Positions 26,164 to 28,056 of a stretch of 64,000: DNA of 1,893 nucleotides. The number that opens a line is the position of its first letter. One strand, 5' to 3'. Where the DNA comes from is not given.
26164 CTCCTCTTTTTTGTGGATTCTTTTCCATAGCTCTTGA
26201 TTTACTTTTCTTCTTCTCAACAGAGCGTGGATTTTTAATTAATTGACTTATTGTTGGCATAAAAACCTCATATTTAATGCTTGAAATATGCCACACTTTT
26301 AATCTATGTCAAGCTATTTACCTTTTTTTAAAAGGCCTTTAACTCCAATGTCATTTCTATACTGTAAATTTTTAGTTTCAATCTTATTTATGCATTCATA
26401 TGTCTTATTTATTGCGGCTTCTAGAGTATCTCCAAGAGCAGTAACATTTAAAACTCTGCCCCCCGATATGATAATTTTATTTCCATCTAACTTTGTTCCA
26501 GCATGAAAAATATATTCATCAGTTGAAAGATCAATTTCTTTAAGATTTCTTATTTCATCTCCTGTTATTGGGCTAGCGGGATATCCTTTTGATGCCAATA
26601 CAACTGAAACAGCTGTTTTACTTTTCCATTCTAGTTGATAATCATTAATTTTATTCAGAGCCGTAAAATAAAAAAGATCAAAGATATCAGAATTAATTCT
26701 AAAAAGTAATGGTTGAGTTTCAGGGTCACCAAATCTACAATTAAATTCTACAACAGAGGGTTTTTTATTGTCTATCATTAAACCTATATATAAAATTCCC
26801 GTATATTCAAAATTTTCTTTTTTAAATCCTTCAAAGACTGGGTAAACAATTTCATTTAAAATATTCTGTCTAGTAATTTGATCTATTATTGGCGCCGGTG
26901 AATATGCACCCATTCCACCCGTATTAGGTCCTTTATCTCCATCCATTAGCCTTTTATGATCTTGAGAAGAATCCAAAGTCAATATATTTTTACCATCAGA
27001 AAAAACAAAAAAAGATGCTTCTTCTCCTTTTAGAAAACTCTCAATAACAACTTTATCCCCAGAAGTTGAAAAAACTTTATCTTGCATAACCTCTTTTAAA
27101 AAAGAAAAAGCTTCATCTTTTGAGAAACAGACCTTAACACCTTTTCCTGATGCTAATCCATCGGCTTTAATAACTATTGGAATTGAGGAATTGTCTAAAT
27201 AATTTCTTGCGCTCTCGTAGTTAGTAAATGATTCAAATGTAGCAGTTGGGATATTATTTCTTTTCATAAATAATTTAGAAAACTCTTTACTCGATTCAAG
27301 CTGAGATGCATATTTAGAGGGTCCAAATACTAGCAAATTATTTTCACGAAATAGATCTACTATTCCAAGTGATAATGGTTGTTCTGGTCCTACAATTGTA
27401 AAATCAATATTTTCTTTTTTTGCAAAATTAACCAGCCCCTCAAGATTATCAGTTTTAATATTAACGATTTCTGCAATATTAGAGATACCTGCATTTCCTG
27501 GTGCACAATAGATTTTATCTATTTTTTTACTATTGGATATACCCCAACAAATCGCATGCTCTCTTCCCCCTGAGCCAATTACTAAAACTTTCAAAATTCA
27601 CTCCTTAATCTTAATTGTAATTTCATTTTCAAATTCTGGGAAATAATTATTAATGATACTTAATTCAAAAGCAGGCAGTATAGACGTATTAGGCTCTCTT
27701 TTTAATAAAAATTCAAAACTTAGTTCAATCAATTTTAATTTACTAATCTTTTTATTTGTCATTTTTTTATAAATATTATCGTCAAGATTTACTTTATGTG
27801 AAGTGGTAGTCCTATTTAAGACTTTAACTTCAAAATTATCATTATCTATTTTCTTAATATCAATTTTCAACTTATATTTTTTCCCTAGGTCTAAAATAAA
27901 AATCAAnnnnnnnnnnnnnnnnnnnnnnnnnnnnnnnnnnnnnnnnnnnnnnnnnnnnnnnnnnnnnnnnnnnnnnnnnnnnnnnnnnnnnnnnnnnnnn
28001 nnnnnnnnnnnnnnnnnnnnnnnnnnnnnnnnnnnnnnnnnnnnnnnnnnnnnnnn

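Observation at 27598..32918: Complete retinal photosystem (PR + crtI-crtB-crtY-blh) as one minus-strand block between purD/rpsL and glmS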

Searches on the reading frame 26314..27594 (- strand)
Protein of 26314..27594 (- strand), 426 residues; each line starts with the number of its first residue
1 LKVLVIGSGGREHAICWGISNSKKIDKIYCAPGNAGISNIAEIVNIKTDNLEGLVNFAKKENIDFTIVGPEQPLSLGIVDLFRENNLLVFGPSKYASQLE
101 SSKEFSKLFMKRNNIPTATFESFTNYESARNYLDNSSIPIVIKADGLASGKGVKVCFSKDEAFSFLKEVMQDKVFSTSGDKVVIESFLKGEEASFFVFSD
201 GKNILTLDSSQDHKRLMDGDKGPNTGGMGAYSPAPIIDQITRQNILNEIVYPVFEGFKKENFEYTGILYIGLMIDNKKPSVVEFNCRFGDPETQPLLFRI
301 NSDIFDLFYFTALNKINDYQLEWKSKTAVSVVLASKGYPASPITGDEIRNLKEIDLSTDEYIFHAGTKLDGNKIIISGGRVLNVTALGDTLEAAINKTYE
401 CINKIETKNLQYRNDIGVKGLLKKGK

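Call 3: search_protein_families(library=pfam, proteins=[window:26314-27594:-], max_evalue=0.01)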
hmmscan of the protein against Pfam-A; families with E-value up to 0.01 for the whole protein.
window:26314-27594:- (426 aa): 6 families
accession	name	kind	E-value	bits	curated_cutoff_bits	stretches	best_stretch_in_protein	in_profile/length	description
PF01071.24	GARS_A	-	1.6e-76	256.9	27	1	101-293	1-194/194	Phosphoribosylglycinamide synthetase, ATP-grasp (A) domain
PF02844.21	GARS_N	-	5.9e-39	133.3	29.5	1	1-100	1-100/100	Phosphoribosylglycinamide synthetase, N domain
PF02843.22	GARS_C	-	4.4e-29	101.1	34.8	1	328-418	1-91/92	Phosphoribosylglycinamide synthetase, C domain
PF02222.28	ATP-grasp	-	5e-06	26.7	27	1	109-189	2-77/179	ATP-grasp domain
PF02786.22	CPSase_L_D2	-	8.8e-06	25.8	19.8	1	105-248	4-144/211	Carbamoyl-phosphate synthase L chain, ATP binding domain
PF02655.19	ATP-grasp_3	-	0.0003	21.3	23.2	1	134-289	28-158/160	ATP-grasp domain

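Call 4: search_protein_families(library=ncbifam, proteins=[window:26314-27594:-], max_evalue=0.01)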
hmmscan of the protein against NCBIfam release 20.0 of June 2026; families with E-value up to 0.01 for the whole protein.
window:26314-27594:- (426 aa): 24 families
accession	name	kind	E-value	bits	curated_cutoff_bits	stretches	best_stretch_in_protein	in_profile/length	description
TIGR00877.1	purD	equivalog_domain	1.7e-156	521.3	288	1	1-419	1-422/425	phosphoribosylamine--glycine ligase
TIGR01369.1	CPSaseII_lrg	equivalog_domain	1.9e-09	35.8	1027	1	51-288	618-841/1052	carbamoyl-phosphate synthase (glutamine-hydrolyzing) large subunit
TIGR01205.1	D_ala_D_alaTIGR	subfamily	1.2e-08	34.3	245.65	1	89-207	93-210/318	D-alanine--D-alanine ligase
NF053643.1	Ddl_archaea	equivalog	1.2e-08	34.3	500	1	1-207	1-199/367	putative pseudomurein biosynthesis ATP-grasp protein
NF002378.0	PRK01372.1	subfamily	1.6e-08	33.7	243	1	94-206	92-196/305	D-alanine--D-alanine ligase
NF002527.0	PRK01966.1-3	equivalog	6e-07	29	310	1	86-202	102-215/332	D-alanine--D-alanine ligase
NF004679.0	PRK06019.1-5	equivalog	1.7e-06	27.1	326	1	84-190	83-182/376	5-(carboxyamino)imidazole ribonucleotide synthase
TIGR02068.2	cya_phycin_syn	equivalog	5.7e-06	24.6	850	1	91-197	202-303/862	cyanophycin synthetase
NF006367.0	PRK08591.1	subfamily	4.1e-05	22.5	597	1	81-200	94-216/451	acetyl-CoA carboxylase biotin carboxylase subunit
TIGR00514.1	accC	equivalog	4.4e-05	22.5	626.5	1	79-190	92-205/449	acetyl-CoA carboxylase biotin carboxylase subunit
NF006406.0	PRK08654.1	equivalog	4.4e-05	22.2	739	1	82-189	95-204/499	acetyl-CoA carboxylase biotin carboxylase subunit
NF003671.0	PRK05294.1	equivalog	6.4e-05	20.7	599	1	52-205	616-766/1058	carbamoyl-phosphate synthase large subunit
NF004085.0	PRK05586.1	equivalog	8.9e-05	21.6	723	1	80-190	93-205/448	acetyl-CoA carboxylase biotin carboxylase subunit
NF006286.0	PRK08462.1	equivalog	0.00011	21.3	740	1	79-187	94-204/445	acetyl-CoA carboxylase biotin carboxylase subunit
NF002688.0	PRK02471.1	equivalog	0.00024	19.6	425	1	102-200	489-585/756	bifunctional glutamate--cysteine ligase GshA/glutathione synthetase GshB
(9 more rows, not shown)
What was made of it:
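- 26314..27594 (-): purD, the downstream flank. In clade II genomes it lies directly after glmS. TIGR00877, 521 bits (call 4).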

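Call 9: find_related_loci(query=window:26314-27594:-, collection=genome_contigs, flank=10000)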
Query window:26314-27594:- (426 aa) in genome_contigs; peptide patterns used: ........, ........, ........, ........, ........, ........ (x = any residue, [..] = any of these).
214 stretches matched a pattern; 60 encode a relative of the query (tblastn E <= 1e-3); 60 distinct loci.
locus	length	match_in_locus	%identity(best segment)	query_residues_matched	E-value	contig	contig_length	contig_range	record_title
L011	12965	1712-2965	95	1-418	0e+0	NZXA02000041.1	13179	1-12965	MAG: bacterium isolate NAT430 MHASMcontig_217303, whole genome shotgun sequence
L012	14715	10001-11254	94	1-418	0e+0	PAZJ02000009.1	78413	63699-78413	MAG: bacterium isolate SP78 67710, whole genome shotgun sequence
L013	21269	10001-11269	74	1-423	0e+0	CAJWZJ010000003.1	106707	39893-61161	TPA_asm: uncultured bacterium isolate ERR599130_bin.109_MetaBAT_v2.12.1_MAG genome assembly, contig: NODE_53_length_1067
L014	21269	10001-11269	73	1-423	0e+0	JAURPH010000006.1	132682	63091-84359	MAG: Thermodesulfobacteriota bacterium isolate SFB_South_Co_19 k141_1120794, whole genome shotgun sequence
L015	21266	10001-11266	68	1-423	0e+0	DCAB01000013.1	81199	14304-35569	MAG TPA_asm: Candidatus Dadabacteria bacterium UBA1144 UBA1144_contig_15083, whole genome shotgun sequence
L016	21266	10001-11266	66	1-423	0e+0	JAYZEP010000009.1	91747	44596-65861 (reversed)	MAG: Thermodesulfobacteriota bacterium isolate XB_MAG145 DB_MAG145_0009, whole genome shotgun sequence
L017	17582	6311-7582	67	1-426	0e+0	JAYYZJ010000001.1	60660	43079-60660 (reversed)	MAG: Thermodesulfobacteriota bacterium isolate XB_MAG1157 DB_MAG1157_0001, whole genome shotgun sequence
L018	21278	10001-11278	75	1-426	0e+0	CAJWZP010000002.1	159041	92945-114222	TPA_asm: uncultured bacterium isolate ERR599139_bin.32_MetaBAT_v2.12.1_MAG genome assembly, contig: NODE_18_length_15904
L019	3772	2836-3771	70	1-312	2e-154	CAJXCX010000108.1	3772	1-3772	MAG TPA_asm: uncultured Spirochaetales bacterium isolate ERR598946_bin.71_MetaBAT_v2.12.1_MAG genome assembly, contig: N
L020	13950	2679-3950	49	1-423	6e-131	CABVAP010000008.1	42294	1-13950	MAG TPA_asm: uncultured Clostridiales bacterium isolate MGYG-HGUT-04547 genome assembly, contig: GUT_GENOME282538_8, who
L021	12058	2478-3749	49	1-424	5e-129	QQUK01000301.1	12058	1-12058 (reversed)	MAG: Calditrichaeota bacterium isolate CLD4 1033, whole genome shotgun sequence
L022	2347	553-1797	49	1-418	3e-135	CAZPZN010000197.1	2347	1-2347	MAG TPA_asm: uncultured Tissierella sp. isolate SRP192927_co2_486 genome assembly, contig: NODE_124850_length_2347_cov_5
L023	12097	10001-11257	48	1-419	2e-127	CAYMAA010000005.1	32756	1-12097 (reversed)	MAG TPA_asm: uncultured Lachnospiraceae bacterium isolate SRP222994_co1_86 genome assembly, contig: NODE_2472_length_327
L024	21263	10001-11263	47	1-423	1e-122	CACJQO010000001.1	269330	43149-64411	uncultured Pelagibacteraceae bacterium isolate AG-447-N15 genome assembly, contig: AG-447-N15_NODE_1, whole genome shotg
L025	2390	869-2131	45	1-423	2e-128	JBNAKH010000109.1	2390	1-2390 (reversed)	MAG: Candidatus Pelagibacter sp. isolate HIMB1835 HIMB1835-00000000109, whole genome shotgun sequence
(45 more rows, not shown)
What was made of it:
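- Host identity: the nearest purD relatives are MAGs labelled Candidatus Dadabacteria or Thermodesulfobacteriota (call 9).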

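Call 23: search_protein_families(library=pfam, proteins=[L014:2075-2503:-, L014:2475-2747:-, L014:2785-3726:+, L014:3680-4150:+, L014:4422-4598:+, L016:9621-10001:+, L013:9689-9994:+, L018:9730-9969:+], max_evalue=0.05)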
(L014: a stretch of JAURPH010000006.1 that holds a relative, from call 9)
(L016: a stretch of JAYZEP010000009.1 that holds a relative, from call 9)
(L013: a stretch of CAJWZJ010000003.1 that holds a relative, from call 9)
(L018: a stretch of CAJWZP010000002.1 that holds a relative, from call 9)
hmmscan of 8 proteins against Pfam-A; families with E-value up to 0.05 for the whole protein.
L014:2075-2503:- (142 aa): 1 family
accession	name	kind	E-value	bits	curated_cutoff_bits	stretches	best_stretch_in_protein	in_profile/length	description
PF16747.10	Adhesin_E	-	3.5e-15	56.7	23.7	1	38-140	1-109/109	Surface-adhesin protein E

L014:2475-2747:- (90 aa): 0 families

L014:2785-3726:+ (313 aa): 2 families
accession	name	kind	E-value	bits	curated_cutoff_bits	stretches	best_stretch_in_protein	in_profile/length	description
PF13395.12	HNH_4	-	4.1e-11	43.1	22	1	219-263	9-53/54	HNH endonuclease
PF01844.29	HNH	-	0.034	14.7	21.4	0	216-249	4-35/47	HNH endonuclease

L014:3680-4150:+ (156 aa): 0 families

L014:4422-4598:+ (58 aa): 3 families
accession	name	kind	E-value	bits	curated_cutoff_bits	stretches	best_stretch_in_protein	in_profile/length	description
PF05823.17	Gp-FAR-1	-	0.011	16.6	29.2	1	3-43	41-81/149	Nematode fatty acid retinoid binding protein (Gp-FAR-1)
PF05714.16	PFam54_60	-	0.014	15.5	27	1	2-55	92-144/185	Borrelia Bbcrasp-1 domain containing protein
PF20263.4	LYRM2-like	-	0.015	16.2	26.8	1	13-57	19-60/85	LYR motif-containing protein 2-like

L016:9621-10001:+ (126 aa): 0 families

L013:9689-9994:+ (102 aa): 1 family
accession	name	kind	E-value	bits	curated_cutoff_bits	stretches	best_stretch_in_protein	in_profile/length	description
PF10859.13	DUF2660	-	0.046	14.7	25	0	15-69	5-58/91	Protein of unknown function (DUF2660)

L018:9730-9969:+ (80 aa): 2 families
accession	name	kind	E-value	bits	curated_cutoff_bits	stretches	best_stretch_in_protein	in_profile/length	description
PF00427.26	PBS_linker_poly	-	0.026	15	28.7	1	28-60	52-84/126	Phycobilisome Linker polypeptide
PF10859.13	DUF2660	-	0.049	14.6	25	0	20-66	23-67/91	Protein of unknown function (DUF2660)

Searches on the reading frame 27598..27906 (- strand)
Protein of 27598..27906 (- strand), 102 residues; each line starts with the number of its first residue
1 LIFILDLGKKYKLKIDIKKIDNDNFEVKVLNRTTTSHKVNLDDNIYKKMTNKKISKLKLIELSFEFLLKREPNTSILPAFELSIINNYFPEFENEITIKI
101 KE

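Call 3: search_protein_families(library=pfam, proteins=[window:27598-27906:-], max_evalue=0.01)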
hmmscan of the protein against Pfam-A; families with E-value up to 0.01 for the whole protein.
window:27598-27906:- (102 aa): 1 family
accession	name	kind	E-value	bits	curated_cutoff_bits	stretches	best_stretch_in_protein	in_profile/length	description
PF10859.13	DUF2660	-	0.00047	21.1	25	1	21-68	10-57/91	Protein of unknown function (DUF2660)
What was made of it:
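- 27598..27870 (-): orf102/orf90, a small conserved protein of unknown function. It is 90 aa from the TTG at 27870, or 102 aa from the TTG at 27906. It is wedged between blh and purD, with a 1 nt gap to blh (90-aa start) and a 3 nt gap to purD. It is part of the inserted segment but probably not a dedicated part of the photosystem. Pfam gives only a sub-threshold DUF2660 hit (call 3).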

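Call 4: search_protein_families(library=ncbifam, proteins=[window:27598-27906:-], max_evalue=0.01)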
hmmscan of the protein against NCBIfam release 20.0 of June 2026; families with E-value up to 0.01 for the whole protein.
window:27598-27906:- (102 aa): 0 families

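Call 25: find_homologous_proteins(query=window:27601-27870:-, max_evalue=0.001)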
Query seq(90 aa) (90 aa): 318 proteins with E <= 0.001 among 328 candidates; the best 120 are listed.
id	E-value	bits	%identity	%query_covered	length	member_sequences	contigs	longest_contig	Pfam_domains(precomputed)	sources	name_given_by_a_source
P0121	7.4e-46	171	97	100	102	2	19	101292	-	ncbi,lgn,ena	-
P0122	7.4e-46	171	97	100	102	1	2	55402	-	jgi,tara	tara:strand:- start:57 stop:365 length:309 start_codon:yes stop_codon:yes gene_type:complete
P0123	1.0e-45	171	98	100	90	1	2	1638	-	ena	-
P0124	1.3e-45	170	96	100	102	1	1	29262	-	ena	-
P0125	3.4e-45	169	97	100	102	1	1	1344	-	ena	-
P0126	6.1e-44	165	93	100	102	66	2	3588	-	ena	-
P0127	9.9e-44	164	94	100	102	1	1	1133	-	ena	-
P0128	2.2e-43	163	93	100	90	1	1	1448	-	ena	-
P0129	2.2e-43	163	91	100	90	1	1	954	-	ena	-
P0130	2.9e-43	163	91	100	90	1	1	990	-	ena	-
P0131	5.3e-43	162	93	100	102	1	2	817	-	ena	-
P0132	6.4e-43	162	91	100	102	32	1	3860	-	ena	-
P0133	6.8e-43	162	93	100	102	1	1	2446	-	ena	-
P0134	1.6e-42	160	90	100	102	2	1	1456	-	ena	-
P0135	3.2e-42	159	91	100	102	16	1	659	-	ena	-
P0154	9.6e-21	91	54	92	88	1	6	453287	-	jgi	jgi:UDP-glucose 4-epimerase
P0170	7.1e-20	88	52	91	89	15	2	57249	-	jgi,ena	-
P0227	1.5e-17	81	51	97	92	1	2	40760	-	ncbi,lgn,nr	ncbi:MAG: hypothetical protein GTO40_27050 [Deltaproteobacteria bacterium]|nr:hypothetical protein [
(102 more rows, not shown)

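Call 26: find_encoding_contigs(protein=P0227, flank=6000, max_places=2)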
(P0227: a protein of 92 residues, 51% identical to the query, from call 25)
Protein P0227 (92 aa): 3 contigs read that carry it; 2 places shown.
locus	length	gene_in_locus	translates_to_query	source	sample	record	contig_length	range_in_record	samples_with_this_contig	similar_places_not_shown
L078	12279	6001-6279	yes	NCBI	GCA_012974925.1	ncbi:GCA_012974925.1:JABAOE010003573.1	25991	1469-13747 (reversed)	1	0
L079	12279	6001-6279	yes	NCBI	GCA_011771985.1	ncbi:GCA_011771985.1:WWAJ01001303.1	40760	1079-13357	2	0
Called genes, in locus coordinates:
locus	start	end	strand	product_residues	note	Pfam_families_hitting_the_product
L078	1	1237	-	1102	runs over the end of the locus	PF21445:ADDB_N (weak), PF12705:PDDEXK_1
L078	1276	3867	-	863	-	PF17900:Peptidase_M1_N, PF01433:Peptidase_M1, PF11838:ERAP1_C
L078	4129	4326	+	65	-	-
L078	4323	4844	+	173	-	PF02517:Rce1-like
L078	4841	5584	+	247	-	-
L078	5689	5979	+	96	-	PF03992:ABM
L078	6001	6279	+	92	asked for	-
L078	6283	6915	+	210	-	PF04343:DUF488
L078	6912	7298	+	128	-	PF13366:PDDEXK_3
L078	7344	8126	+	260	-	PF00106:adh_short, PF08659:KR, PF13561:adh_short_C2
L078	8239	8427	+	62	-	PF09489:CbtB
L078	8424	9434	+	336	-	-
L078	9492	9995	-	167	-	PF00903:Glyoxalase, PF13669:Glyoxalase_4 (weak)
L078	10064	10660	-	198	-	PF04909:Amidohydro_2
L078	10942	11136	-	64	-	-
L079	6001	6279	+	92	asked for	-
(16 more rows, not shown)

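Call 27: find_encoding_contigs(protein=P0154, flank=6000, max_places=2)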
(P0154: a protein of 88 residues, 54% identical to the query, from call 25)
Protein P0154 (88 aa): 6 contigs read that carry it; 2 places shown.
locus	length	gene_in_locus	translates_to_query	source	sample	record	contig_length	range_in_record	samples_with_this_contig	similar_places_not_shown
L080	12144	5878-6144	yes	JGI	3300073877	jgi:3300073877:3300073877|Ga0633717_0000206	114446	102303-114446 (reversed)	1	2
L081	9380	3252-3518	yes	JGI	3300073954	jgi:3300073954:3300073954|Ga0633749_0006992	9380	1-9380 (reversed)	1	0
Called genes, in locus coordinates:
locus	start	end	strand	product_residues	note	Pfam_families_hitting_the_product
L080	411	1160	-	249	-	PF13852:DUF4197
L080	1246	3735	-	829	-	PF00343:Phosphorylase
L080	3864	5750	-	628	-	PF02518:HATPase_c (weak), PF13589:HATPase_c_3, PF00183:HSP90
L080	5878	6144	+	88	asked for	-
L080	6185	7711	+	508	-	PF02541:Ppx-GppA, PF21447:Ppx-GppA_III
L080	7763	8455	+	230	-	-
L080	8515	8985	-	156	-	PF00300:His_Phos_1 (weak)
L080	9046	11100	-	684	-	PF13089:PP_kinase_N, PF02503:PP_kinase, PF17941:PP_kinase_C_1, PF13091:PLDc_2 (faint), PF13090:PP_kinase_C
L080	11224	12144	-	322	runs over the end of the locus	PF00121:TIM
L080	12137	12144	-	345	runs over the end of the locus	PF01116:F_bP_aldolase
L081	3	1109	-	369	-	?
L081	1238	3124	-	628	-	PF02518:HATPase_c (weak), PF13589:HATPase_c_3, PF00183:HSP90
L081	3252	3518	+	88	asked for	-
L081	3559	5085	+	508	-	PF02541:Ppx-GppA, PF21447:Ppx-GppA_III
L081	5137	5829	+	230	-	-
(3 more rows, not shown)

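Call 28: find_encoding_contigs(protein=P0170, flank=6000, max_places=2)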
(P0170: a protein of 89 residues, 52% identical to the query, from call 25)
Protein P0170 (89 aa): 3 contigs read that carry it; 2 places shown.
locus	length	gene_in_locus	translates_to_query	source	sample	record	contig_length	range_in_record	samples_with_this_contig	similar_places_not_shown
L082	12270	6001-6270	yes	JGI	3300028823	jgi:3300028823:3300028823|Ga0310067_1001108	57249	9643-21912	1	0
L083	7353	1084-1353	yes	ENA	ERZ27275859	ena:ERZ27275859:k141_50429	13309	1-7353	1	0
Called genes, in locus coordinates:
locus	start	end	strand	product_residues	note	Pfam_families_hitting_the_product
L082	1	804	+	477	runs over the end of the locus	PF00149:Metallophos (faint)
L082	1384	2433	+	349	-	PF02754:CCG (weak)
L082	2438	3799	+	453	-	PF01565:FAD_binding_4, PF02913:FAD-oxidase_C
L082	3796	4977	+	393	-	PF13183:Fer4_8, PF13534:Fer4_17 (weak), PF02754:CCG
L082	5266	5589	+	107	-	-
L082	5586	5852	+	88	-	PF02604:PhdYeFM_antitox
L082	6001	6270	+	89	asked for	-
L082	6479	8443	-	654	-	PF02730:AFOR_N, PF01314:AFOR_C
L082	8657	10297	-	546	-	PF00732:GMC_oxred_N (faint), PF13450:NAD_binding_8 (weak), PF05199:GMC_oxred_C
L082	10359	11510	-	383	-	PF07690:MFS_1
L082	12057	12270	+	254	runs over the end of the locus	PF03328:HpcH_HpaI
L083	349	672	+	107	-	-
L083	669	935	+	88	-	PF02604:PhdYeFM_antitox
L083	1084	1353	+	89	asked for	-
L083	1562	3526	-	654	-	PF02730:AFOR_N, PF01314:AFOR_C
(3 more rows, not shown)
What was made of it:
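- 27598..27870 (-): Family members elsewhere sit in unrelated contexts (calls 26-28).
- Tried and rejected: Its family is widespread and sits in unrelated contexts elsewhere (calls 25-28).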

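Call 45: search_solved_structures(query=A2, max_evalue=1)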
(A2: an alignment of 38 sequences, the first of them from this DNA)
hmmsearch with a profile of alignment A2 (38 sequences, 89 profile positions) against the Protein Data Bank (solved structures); distinct sequences matched with E-value up to 1: 2.
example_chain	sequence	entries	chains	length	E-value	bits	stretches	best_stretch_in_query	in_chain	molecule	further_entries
9bh5_AH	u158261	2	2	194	0.61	13.1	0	3-43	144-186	Small ribosomal subunit protein eS7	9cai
4uid_A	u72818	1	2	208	0.92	12.6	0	11-41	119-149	SURFACE LAYER PROTEIN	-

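Call 49: predict_structure(alignment_id=A2)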
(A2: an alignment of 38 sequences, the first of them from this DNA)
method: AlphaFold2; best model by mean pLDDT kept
length: 90 residues; sequences in the alignment: 38
mean_pLDDT: 78.6   pTM: 0.65
mean pLDDT of the five models: 78.6, 76.1, 73.8, 73.7, 72.5
residues with pLDDT >= 90: 0; 70-90: 81; 50-70: 9; < 50: 0
segments of 3 or more residues with pLDDT < 50: none
pLDDT, mean of each block of 10 residues (from residue 1): 84 84 83 76 83 79 68 74 76
secondary structure, 60 per line:
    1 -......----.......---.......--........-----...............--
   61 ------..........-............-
elements in order: E2-7 E12-18 E22-28 H31-38 H44-58 E67-69 H70-76 H78-89

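Call 52: fold_search(model_id=the predicted structure, library=pdb)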
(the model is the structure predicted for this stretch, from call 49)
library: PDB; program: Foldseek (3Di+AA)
matches with E <= 10: 273; with E <= 0.001: 0
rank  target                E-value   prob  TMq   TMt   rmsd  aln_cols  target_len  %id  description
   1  6jv4_B                1.6e+00  0.44  0.30  0.13   1.7        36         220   14  Crystal structure of metallo-beta-lactamase VMB-1 (released 2019-11-27)
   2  9hvd_K                1.6e+00  0.18  0.28  0.15   3.5        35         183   11  Native human P-eIF2-eIF2B complex (released 2025-11-19)
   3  4mo5_D                1.6e+00  0.06  0.21  0.08   8.0        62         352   10  Crystal structure of AnmK bound to AMPPCP and anhMurNAc (released 2014-01-01)
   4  6lfd_A                1.8e+00  0.44  0.31  0.13   1.4        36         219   14  Crystal structure of VMB-1 at pH5.5(Bis-Tris) (released 2020-02-26)
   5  8yqt_F                1.8e+00  0.28  0.29  0.08   1.7        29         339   14  African swine fever virus RNA Polymerase-M1249L complex2 (released 2024-11-06)
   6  3k7u_C                1.8e+00  0.08  0.25  0.23   6.1        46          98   11  Structure of essential protein from Trypanosoma brucei (released 2010-11-17)
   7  3bc2                  1.9e+00  0.41  0.32  0.14   1.4        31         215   13  METALLO BETA-LACTAMASE II FROM BACILLUS CEREUS 569/H/9 AT PH 6.0, MONOCLINIC CRYSTAL FORM (released 1999-04-20)
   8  6jv4_A                2.0e+00  0.33  0.30  0.13   1.6        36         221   14  Crystal structure of metallo-beta-lactamase VMB-1 (released 2019-11-27)
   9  9xps_1                2.1e+00  0.08  0.27  0.11  13.5        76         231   13  The neck structure of the Phage Phikz (released 2026-02-11)
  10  9gb5_H                2.1e+00  0.04  0.21  0.09  14.2        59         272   19  Contracted phiCD508 neck (released 2025-03-26)
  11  2znb_A                2.3e+00  0.38  0.30  0.13   1.2        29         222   10  METALLO-BETA-LACTAMASE (CADMIUM-BOUND FORM) (released 1998-01-28)
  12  4mo4_D                2.3e+00  0.04  0.19  0.07   8.5        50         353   10  Crystal structure of AnmK bound to AMPPCP (released 2014-01-01)
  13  4mo4_A                2.6e+00  0.04  0.20  0.08   8.2        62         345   10  Crystal structure of AnmK bound to AMPPCP (released 2014-01-01)
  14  8s0v_B                2.8e+00  0.30  0.28  0.05   1.2        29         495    7  Crystal structure of Cryptosporidium parvum - Trypanosoma cruzi mutant lysyl tRNA synthetase in complex with inhibitor (released 2025-03-05)
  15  8q3b_D                2.8e+00  0.20  0.28  0.08   2.3        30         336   13  The closed state of the ASFV apo-RNA polymerase (released 2024-02-14)
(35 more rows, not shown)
